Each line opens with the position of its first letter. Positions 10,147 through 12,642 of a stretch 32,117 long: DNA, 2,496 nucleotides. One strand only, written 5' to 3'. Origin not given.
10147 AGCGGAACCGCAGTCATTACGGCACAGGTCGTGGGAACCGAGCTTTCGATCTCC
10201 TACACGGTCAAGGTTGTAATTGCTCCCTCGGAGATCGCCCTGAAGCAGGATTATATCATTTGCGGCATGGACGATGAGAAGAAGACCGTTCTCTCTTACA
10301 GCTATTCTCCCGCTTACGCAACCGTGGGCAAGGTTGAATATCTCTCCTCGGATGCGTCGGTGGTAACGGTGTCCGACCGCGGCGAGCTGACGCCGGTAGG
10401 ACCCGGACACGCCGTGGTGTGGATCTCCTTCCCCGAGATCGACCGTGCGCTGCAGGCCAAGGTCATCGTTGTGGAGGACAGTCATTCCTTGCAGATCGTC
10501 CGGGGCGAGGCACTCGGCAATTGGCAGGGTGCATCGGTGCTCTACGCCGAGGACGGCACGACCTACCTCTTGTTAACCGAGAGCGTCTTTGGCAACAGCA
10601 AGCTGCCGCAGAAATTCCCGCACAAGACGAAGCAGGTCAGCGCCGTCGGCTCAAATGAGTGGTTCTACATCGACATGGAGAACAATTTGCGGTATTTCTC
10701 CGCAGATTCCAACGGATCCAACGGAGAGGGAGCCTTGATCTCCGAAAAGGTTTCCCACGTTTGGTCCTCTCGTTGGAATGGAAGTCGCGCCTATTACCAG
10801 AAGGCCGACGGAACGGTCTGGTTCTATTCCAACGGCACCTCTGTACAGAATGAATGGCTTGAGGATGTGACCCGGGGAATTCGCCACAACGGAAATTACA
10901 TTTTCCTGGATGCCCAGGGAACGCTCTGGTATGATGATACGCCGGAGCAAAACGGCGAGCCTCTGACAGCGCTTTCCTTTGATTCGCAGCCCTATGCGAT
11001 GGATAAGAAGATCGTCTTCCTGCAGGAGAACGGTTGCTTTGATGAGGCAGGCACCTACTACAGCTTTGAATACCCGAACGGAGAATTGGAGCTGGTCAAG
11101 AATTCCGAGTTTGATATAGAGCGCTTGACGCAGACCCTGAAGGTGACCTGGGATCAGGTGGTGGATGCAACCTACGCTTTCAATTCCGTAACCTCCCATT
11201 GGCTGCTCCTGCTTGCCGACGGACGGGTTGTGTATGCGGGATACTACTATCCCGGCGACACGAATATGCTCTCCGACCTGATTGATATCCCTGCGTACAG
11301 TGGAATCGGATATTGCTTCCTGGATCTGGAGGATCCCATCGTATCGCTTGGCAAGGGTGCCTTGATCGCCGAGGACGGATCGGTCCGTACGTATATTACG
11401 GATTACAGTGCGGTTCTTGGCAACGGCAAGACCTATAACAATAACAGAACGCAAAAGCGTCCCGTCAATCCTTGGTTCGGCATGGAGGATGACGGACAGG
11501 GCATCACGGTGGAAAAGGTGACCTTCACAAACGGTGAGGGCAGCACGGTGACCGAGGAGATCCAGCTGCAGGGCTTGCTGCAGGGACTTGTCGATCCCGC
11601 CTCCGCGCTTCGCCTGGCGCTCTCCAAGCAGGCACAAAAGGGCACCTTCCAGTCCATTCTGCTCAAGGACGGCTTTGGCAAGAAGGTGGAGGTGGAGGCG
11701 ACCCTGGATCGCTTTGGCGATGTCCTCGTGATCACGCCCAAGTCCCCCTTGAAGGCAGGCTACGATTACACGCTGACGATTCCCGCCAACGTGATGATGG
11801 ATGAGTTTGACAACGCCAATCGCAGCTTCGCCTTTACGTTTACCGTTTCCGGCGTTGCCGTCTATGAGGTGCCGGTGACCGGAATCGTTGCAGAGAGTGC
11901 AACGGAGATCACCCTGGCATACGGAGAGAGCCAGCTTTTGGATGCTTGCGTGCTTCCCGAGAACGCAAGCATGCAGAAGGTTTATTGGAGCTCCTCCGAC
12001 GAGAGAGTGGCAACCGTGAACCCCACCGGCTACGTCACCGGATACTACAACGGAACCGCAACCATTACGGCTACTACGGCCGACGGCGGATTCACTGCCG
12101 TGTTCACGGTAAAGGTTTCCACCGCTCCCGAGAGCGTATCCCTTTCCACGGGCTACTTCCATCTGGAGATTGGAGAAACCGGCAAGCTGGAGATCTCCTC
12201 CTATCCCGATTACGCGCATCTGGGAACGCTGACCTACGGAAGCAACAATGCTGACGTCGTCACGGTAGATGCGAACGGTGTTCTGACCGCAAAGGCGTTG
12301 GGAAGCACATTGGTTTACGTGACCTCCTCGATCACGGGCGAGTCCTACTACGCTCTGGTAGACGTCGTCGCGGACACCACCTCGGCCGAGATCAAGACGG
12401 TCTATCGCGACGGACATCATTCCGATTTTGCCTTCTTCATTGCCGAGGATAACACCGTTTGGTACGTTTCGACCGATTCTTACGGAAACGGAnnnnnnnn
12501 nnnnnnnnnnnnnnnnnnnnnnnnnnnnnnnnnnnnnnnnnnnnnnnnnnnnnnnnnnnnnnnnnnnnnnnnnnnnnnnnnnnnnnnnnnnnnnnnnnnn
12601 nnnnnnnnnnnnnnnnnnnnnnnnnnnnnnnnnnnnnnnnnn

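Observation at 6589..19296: Giant (12.7 kb) modular S8 protease with an unusual domain series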

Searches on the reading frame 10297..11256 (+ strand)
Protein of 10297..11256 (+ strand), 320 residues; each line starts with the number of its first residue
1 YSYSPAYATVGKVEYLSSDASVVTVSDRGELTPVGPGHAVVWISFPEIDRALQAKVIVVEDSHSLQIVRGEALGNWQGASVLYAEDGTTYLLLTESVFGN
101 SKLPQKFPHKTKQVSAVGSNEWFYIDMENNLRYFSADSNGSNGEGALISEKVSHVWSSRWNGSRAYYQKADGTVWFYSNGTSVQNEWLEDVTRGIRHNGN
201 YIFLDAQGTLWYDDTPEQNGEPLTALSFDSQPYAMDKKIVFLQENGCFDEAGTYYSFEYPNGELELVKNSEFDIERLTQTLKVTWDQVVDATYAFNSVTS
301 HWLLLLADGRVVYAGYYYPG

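Call 10: search_protein_families(library=pfam, proteins=[window:10297-11256:+], max_evalue=1)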
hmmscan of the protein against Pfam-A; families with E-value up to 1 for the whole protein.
window:10297-11256:+ (320 aa): 1 family
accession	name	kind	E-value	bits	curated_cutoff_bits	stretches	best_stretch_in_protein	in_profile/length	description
PF02368.24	Big_2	-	0.01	16.2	22.8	1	5-39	28-62/79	Bacterial Ig-like domain (group 2)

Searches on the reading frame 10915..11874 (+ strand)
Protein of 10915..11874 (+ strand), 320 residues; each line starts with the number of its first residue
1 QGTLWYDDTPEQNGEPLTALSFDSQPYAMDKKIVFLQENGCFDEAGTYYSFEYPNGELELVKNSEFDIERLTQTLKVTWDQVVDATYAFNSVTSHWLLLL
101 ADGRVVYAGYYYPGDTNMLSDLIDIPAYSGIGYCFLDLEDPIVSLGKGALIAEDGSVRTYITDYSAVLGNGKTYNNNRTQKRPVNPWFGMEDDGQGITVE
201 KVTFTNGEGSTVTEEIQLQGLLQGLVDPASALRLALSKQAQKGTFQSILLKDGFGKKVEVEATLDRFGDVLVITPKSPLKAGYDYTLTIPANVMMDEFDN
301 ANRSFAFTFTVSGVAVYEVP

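Call 10: search_protein_families(library=pfam, proteins=[window:10915-11874:+], max_evalue=1)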
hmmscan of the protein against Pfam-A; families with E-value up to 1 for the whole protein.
window:10915-11874:+ (320 aa): 2 families
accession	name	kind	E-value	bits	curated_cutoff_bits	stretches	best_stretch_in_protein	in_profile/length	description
PF13205.12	Big_5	-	6.4e-07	30.5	23.6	1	227-310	20-104/105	Bacterial Ig-like domain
PF17998.7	AgI_II_C2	-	0.043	14.7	27.1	1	194-297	54-121/148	Cell surface antigen I/II C2 terminal domain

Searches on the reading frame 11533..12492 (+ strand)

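Call 10: search_protein_families(library=pfam, proteins=[window:11533-12492:+], max_evalue=1)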
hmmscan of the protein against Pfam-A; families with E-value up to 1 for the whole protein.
window:11533-12492:+ (320 aa): 6 families
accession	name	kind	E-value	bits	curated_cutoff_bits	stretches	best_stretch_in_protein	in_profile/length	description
PF02368.24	Big_2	-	2e-24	85.8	22.8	2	122-193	8-79/79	Bacterial Ig-like domain (group 2)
PF13205.12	Big_5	-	4.6e-07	31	23.6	1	22-104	21-104/105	Bacterial Ig-like domain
PF21461.3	HL_N-beta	-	0.00074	19.7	27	1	234-265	15-45/57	Hyaluronate lyase, N-terminal beta-sheet domain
PF22359.2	Big-like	-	0.0049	17.5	27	1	233-263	3-33/48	Bacterial Ig-like domain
PF13629.12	T2SS-T3SS_pil_N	-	0.12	12.5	23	0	167-196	43-72/72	Pilus formation protein N terminal region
PF23486.1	Ig_TMEM132_5th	-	0.21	12.2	28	0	237-270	90-123/137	TMEM132 fifth domain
